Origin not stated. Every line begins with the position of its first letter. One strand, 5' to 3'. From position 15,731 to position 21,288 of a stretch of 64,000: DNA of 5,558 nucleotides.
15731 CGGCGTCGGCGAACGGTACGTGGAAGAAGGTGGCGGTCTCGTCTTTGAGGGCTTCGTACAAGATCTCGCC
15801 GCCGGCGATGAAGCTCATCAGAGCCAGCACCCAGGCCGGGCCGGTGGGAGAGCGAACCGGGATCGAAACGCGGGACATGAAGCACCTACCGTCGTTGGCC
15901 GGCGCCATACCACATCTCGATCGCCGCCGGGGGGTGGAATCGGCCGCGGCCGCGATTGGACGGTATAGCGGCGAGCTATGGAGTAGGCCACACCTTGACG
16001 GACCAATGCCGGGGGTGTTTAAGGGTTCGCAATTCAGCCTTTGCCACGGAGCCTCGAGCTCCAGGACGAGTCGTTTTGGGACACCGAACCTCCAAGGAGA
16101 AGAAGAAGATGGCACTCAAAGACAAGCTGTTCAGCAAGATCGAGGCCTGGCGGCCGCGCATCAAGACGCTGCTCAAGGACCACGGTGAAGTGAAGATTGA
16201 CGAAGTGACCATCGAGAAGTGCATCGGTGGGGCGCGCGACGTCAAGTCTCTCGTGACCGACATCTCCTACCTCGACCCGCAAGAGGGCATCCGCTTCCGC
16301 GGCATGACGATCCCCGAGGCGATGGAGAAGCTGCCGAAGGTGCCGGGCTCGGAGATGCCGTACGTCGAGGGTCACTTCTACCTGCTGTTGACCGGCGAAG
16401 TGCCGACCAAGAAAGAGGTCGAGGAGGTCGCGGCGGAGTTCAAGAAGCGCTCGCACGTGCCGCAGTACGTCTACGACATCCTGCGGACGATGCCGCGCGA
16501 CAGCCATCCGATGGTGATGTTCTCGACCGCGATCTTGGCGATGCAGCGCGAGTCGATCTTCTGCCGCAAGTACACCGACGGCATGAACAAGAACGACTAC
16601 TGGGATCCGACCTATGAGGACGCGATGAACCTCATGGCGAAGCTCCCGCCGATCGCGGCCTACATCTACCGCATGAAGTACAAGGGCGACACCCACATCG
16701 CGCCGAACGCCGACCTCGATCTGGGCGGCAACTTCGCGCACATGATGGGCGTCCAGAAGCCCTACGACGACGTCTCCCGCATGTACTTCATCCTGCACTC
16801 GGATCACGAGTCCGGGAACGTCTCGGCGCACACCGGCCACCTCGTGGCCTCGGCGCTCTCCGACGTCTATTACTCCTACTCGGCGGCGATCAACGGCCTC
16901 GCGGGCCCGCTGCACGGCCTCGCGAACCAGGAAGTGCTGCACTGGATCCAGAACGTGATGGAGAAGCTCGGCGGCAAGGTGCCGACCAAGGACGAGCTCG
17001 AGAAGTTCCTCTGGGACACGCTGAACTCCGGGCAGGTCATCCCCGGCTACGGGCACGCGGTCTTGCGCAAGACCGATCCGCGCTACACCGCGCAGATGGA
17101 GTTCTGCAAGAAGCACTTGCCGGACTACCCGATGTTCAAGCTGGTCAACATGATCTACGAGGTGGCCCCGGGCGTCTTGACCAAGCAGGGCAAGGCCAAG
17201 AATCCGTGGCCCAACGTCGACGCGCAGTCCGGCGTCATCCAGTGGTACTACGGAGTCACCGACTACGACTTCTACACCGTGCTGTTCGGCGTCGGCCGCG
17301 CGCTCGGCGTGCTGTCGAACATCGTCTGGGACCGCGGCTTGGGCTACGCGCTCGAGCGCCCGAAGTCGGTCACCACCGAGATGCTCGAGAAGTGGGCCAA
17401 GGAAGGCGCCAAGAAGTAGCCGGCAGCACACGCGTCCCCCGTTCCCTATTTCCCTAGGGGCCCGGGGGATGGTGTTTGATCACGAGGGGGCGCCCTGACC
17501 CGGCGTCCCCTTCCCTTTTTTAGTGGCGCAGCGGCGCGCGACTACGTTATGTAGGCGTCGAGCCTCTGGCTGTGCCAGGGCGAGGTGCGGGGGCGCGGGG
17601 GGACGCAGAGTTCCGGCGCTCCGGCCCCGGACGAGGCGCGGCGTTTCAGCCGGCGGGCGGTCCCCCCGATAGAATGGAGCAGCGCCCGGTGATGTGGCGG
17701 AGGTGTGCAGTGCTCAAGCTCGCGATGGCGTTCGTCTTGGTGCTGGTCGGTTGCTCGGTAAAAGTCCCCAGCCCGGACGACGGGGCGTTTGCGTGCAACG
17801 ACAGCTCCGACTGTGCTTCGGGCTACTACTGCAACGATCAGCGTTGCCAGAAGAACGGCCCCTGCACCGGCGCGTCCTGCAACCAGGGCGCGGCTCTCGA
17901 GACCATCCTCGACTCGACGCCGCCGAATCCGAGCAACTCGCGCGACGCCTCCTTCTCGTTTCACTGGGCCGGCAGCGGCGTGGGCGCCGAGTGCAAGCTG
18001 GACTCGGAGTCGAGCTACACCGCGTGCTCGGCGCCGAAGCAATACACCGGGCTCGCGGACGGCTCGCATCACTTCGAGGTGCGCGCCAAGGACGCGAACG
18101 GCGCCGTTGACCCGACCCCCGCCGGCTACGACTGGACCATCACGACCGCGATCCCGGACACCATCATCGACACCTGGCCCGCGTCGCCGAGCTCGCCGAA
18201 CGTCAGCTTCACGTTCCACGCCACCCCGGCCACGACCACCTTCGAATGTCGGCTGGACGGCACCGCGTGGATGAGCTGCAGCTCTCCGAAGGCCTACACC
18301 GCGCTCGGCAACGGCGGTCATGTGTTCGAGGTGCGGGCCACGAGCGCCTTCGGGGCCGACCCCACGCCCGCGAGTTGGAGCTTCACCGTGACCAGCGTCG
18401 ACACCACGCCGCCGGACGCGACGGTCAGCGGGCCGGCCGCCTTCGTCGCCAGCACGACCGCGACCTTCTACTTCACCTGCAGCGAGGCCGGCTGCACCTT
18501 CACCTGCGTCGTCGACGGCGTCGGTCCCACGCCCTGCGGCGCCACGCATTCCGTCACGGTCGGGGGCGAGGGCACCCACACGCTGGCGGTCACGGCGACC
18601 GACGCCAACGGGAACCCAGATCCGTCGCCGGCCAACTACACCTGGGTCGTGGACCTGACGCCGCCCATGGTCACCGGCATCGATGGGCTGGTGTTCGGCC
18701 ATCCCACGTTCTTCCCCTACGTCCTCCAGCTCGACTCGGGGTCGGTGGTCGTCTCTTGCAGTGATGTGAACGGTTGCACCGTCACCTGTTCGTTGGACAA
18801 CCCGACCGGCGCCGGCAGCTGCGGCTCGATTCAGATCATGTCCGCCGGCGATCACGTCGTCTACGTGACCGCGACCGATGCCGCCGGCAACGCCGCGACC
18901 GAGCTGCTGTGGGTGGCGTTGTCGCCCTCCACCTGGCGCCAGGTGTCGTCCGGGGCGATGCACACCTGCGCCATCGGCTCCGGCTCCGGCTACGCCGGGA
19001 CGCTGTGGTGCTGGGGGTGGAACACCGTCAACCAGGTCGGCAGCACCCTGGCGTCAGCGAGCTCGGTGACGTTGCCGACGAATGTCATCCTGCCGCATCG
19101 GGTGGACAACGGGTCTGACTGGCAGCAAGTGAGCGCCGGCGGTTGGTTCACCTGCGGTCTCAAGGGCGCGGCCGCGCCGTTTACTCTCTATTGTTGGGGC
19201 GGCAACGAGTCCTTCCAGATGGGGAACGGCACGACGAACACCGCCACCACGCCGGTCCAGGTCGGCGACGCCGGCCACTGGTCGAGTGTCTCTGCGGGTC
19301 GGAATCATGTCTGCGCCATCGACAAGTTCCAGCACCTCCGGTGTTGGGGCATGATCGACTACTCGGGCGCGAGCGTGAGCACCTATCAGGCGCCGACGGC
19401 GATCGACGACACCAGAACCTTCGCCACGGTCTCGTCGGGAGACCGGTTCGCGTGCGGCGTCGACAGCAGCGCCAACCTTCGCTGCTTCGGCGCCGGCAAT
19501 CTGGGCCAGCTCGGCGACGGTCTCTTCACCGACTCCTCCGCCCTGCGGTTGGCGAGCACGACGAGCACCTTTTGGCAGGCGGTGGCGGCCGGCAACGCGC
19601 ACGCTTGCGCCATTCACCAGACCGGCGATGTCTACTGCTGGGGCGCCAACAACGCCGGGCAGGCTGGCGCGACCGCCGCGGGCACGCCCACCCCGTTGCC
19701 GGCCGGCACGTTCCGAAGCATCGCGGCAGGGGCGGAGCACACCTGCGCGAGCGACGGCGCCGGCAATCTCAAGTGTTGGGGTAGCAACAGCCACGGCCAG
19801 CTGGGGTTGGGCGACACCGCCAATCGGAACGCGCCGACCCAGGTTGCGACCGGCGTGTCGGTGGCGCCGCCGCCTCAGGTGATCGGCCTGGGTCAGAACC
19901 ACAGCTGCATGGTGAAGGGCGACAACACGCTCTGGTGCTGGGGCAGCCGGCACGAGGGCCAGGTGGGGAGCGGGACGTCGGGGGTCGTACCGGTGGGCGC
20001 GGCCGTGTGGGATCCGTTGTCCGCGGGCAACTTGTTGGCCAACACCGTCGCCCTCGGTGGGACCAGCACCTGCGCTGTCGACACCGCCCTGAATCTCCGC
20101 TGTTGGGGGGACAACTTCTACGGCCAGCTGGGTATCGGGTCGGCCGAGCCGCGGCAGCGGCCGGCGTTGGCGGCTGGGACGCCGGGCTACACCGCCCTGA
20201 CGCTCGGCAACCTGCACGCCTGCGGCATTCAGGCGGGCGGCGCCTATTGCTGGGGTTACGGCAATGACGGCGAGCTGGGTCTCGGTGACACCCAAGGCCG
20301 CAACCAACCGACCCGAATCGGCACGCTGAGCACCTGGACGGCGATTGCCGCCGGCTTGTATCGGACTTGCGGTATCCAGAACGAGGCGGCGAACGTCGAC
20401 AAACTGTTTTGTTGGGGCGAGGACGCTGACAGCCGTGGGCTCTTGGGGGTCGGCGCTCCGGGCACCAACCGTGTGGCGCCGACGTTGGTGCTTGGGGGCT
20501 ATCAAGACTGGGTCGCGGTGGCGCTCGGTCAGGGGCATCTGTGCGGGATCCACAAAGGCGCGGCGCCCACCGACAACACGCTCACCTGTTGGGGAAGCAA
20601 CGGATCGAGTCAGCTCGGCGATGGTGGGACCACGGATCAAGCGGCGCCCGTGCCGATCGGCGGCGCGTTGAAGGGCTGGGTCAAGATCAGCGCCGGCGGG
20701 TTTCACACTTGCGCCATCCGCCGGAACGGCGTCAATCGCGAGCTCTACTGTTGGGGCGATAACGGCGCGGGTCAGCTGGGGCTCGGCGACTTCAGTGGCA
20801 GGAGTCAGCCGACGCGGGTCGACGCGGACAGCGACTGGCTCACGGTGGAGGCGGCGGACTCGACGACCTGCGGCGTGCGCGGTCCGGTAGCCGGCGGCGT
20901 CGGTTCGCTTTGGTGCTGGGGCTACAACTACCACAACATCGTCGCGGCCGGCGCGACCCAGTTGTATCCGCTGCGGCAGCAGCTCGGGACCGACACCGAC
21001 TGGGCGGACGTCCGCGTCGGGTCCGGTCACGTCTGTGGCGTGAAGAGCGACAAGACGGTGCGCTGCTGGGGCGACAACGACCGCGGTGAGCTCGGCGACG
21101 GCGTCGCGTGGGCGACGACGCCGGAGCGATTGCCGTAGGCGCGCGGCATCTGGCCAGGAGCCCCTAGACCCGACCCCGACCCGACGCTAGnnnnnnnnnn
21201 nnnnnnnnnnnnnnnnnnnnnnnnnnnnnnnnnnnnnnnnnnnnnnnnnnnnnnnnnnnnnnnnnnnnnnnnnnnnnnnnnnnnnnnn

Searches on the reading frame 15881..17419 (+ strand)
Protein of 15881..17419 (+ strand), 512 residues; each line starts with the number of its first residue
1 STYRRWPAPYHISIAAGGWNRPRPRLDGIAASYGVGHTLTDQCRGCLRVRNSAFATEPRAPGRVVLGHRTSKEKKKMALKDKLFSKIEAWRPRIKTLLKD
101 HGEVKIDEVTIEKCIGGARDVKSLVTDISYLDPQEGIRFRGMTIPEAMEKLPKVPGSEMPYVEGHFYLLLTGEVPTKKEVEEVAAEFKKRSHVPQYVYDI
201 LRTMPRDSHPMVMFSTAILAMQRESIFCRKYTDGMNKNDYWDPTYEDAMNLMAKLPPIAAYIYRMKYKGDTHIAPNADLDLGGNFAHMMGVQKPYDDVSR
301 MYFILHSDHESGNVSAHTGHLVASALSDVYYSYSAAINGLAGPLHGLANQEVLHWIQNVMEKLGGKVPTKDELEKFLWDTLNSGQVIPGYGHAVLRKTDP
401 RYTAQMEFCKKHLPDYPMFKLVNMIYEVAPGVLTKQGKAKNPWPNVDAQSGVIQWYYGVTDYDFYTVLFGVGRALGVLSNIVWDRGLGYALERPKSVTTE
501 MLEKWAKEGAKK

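Call 27: search_protein_families(library=pfam, proteins=[window:15881-17419:+], max_evalue=0.0001)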
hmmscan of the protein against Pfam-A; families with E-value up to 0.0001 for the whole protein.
window:15881-17419:+ (512 aa): 1 family
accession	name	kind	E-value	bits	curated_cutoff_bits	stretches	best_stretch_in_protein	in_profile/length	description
PF00285.26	Citrate_synt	-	3.7e-98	329.3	27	1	117-495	1-357/357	Citrate synthase, C-terminal domain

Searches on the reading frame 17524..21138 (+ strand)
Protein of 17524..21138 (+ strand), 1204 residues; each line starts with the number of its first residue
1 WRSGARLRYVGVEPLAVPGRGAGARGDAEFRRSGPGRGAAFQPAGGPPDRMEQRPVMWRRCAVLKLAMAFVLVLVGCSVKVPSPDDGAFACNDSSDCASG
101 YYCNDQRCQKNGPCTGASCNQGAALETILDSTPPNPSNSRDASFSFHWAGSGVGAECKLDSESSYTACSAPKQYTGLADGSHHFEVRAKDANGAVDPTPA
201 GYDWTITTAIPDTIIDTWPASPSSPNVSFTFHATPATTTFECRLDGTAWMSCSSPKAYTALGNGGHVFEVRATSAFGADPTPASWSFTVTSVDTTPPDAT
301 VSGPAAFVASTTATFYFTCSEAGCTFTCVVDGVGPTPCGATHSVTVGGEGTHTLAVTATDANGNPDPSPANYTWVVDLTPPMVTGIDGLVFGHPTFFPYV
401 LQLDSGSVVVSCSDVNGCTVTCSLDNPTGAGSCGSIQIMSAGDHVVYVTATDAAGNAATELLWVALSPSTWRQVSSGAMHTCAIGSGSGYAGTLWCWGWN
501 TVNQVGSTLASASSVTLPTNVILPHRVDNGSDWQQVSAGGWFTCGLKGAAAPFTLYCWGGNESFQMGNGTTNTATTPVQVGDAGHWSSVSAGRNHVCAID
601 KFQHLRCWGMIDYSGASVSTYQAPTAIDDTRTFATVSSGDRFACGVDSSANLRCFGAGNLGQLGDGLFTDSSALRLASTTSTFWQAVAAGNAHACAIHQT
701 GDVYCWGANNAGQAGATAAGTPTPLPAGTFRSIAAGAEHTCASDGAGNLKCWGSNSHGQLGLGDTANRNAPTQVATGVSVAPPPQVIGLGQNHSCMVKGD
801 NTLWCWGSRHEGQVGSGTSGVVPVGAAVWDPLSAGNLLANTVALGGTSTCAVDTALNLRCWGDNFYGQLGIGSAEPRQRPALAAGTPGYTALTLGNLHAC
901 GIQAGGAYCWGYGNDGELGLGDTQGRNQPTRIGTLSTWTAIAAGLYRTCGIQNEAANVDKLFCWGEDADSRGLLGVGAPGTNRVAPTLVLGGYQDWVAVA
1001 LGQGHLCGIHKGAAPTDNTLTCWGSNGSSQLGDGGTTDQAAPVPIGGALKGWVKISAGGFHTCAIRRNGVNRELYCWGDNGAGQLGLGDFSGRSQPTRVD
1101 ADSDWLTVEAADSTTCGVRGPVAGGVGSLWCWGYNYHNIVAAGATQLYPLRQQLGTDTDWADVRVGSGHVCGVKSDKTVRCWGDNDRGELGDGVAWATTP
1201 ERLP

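Call 27: search_protein_families(library=pfam, proteins=[window:17524-21138:+], max_evalue=0.0001)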
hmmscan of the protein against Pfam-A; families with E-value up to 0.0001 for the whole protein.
window:17524-21138:+ (1204 aa): 5 families
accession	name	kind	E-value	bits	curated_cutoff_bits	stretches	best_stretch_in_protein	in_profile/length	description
PF25390.1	WD40_RLD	-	8.8e-108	361.3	150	3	654-1005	4-360/363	RCC1-like domain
PF00415.24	RCC1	-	8e-65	215.7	21.7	6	555-599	4-50/50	Regulator of chromosome condensation (RCC1) repeat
PF13540.12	RCC1_2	-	1.2e-54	181.3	22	4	686-713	3-30/30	Regulator of chromosome condensation (RCC1) repeat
PF25384.1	Alsin_RLD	-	3.7e-08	33.5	100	0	651-717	243-310/405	Alsin RCC1-like domain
PF19077.6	Big_13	-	2.7e-07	31.4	27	0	395-460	30-93/102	Bacterial Ig-like domain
